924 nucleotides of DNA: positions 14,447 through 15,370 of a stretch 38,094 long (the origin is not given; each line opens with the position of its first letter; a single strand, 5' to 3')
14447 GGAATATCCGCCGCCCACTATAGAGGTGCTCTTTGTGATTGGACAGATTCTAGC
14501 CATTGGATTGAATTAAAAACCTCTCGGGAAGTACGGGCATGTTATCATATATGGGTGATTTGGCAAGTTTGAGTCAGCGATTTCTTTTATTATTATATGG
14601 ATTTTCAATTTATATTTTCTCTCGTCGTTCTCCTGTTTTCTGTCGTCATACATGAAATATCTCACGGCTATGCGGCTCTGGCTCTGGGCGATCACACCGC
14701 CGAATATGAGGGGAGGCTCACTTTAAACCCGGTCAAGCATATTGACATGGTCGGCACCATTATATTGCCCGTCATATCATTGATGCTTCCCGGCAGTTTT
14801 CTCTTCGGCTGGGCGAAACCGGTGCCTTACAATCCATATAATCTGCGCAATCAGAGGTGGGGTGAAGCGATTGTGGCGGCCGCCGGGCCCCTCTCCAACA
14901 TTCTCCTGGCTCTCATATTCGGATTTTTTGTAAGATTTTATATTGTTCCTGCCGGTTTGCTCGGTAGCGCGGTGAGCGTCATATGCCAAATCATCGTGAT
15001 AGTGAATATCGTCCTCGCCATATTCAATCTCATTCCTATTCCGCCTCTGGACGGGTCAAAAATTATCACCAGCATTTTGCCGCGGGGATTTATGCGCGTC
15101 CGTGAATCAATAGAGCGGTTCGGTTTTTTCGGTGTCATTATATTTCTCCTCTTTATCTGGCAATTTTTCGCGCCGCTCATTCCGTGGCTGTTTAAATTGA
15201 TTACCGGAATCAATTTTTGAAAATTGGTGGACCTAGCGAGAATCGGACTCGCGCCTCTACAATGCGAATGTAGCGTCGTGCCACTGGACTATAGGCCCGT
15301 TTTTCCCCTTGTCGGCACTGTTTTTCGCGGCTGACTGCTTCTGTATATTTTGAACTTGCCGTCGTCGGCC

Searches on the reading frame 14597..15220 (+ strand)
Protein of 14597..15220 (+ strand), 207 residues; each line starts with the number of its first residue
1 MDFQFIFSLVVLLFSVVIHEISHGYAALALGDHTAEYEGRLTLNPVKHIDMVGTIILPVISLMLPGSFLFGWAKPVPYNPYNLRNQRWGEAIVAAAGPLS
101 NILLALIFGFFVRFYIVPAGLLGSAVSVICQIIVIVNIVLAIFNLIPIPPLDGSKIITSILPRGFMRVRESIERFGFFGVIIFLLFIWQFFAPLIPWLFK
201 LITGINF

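Call 5: search_protein_families(library=pfam, proteins=[window:14597-15220:+])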
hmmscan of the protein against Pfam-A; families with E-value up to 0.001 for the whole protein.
window:14597-15220:+ (207 aa): 1 family
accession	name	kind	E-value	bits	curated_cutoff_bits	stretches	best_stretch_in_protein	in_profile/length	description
PF02163.28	Peptidase_M50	-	1.8e-15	57.3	27.2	1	9-185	3-219/221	Peptidase family M50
